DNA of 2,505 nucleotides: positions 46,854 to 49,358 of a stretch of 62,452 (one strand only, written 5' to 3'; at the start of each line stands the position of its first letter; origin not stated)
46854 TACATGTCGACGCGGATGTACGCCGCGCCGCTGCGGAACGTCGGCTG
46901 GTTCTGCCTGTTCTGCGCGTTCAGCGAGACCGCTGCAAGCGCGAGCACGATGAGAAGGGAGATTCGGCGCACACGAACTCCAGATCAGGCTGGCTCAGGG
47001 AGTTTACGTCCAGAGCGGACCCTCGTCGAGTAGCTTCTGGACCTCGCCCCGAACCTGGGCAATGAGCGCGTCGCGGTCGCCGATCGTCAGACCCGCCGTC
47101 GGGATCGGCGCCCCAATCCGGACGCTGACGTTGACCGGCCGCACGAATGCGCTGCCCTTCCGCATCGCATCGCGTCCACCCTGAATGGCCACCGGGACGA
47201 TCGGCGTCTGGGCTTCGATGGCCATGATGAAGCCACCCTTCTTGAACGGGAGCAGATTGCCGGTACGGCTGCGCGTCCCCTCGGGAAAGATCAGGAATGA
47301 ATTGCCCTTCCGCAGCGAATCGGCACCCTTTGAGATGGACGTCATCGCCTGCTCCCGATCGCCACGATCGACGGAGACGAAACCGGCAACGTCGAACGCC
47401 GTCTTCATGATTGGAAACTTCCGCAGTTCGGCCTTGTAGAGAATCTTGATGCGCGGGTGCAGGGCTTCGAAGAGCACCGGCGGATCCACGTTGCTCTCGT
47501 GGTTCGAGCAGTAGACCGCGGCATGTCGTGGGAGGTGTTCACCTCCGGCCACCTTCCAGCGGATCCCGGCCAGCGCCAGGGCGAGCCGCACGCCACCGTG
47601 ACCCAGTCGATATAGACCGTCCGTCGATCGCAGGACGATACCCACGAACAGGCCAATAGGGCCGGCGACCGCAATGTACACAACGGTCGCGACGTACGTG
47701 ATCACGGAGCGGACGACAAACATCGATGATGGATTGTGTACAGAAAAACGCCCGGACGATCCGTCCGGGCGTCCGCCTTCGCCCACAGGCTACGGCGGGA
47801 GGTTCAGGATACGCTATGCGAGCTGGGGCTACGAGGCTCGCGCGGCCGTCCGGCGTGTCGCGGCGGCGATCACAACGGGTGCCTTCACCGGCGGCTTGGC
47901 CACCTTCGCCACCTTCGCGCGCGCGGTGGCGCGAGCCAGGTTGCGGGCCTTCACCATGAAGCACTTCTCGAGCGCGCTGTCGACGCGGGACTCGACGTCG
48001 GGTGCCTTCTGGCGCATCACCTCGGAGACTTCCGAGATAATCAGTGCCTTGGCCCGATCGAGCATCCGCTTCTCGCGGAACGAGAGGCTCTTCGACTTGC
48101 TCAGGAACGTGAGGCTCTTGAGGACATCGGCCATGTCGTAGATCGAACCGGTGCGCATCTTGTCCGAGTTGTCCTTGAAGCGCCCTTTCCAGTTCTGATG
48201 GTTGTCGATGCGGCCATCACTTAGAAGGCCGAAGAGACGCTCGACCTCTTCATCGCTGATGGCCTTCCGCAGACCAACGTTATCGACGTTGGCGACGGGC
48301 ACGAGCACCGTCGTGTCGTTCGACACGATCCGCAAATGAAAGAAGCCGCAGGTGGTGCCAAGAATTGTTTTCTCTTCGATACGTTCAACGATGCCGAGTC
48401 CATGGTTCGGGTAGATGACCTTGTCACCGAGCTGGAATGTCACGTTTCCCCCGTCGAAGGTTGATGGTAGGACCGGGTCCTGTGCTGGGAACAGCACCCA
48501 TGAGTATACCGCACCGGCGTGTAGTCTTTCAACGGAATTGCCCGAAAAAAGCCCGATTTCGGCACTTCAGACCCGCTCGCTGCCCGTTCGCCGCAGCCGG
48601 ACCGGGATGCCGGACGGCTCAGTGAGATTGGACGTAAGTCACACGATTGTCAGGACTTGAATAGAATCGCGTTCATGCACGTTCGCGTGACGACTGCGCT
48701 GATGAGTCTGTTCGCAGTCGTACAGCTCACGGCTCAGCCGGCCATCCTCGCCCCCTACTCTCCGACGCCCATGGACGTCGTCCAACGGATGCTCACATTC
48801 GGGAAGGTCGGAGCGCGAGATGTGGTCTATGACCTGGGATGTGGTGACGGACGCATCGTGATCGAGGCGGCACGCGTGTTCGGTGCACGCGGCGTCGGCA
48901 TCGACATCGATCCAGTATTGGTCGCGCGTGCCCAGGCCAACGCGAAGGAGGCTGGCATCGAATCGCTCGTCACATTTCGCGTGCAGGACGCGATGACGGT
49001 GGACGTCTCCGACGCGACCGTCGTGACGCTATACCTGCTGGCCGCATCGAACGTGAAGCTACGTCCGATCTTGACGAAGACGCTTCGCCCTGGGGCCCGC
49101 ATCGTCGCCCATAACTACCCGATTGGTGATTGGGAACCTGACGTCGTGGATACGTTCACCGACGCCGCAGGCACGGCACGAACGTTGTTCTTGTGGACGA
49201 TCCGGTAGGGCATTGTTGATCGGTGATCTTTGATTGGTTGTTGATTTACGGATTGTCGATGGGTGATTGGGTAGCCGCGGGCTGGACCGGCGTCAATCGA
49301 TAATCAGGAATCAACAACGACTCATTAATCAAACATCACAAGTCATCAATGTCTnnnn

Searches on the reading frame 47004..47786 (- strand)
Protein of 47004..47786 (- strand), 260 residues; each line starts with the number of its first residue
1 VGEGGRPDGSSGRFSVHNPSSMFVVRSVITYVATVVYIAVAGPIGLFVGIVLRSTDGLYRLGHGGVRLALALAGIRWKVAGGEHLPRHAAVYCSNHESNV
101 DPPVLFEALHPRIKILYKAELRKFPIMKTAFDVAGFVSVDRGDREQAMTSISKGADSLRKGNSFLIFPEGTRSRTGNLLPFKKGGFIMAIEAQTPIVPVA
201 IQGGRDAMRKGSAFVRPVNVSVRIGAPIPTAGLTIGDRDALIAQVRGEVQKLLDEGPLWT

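Call 47: search_protein_families(library=pfam, proteins=[window:47004-47786:-], max_evalue=0.0001)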
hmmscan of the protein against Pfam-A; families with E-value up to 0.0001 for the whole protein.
window:47004-47786:- (260 aa): 1 family
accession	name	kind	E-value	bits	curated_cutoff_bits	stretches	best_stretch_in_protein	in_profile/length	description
PF01553.26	Acyltransferase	-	2.3e-33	115.2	23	1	78-201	3-131/132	Acyltransferase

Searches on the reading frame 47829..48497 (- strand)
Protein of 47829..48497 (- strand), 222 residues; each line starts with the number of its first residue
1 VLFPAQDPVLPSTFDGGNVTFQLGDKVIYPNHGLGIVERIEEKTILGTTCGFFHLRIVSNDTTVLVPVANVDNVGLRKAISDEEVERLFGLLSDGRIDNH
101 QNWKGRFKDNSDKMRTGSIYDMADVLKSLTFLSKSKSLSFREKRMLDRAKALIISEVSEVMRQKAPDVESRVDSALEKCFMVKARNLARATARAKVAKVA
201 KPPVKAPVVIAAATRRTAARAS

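Call 47: search_protein_families(library=pfam, proteins=[window:47829-48497:-], max_evalue=0.0001)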
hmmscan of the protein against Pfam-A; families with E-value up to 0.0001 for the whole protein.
window:47829-48497:- (222 aa): 2 families
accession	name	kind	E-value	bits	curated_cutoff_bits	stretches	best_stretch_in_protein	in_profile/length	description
PF21095.3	CarD_C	-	5e-23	81.4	23.1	1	88-171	2-85/87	CarD, C-terminal domain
PF02559.22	CarD_TRCF_RID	-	1.4e-12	47.9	23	1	21-79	1-56/57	CarD-like/TRCF RID domain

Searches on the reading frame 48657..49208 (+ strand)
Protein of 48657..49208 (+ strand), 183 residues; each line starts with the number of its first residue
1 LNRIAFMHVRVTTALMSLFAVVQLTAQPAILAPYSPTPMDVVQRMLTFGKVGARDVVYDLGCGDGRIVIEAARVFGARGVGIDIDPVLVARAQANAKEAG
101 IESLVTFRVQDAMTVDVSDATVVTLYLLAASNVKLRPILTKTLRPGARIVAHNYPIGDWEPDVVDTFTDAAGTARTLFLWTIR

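Call 47: search_protein_families(library=pfam, proteins=[window:48657-49208:+], max_evalue=0.0001)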
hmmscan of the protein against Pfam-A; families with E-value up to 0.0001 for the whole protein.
window:48657-49208:+ (183 aa): 5 families
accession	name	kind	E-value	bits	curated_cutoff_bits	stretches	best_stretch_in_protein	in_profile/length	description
PF13649.12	Methyltransf_25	-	9.9e-12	45.8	27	1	57-127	1-70/97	Methyltransferase domain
PF13847.12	Methyltransf_31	-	9.9e-12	45.2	27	1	55-119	5-72/145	Methyltransferase domain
PF06325.19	PrmA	-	1.8e-08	34.7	22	1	54-150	162-257/296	Ribosomal protein L11 methyltransferase (PrmA)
PF08241.18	Methyltransf_11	-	3.7e-08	34.3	21.2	1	59-123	2-62/95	Methyltransferase domain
PF01170.24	UPF0020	-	2.1e-06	28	22.3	1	55-117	30-117/197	RMKL-like, methyltransferase domain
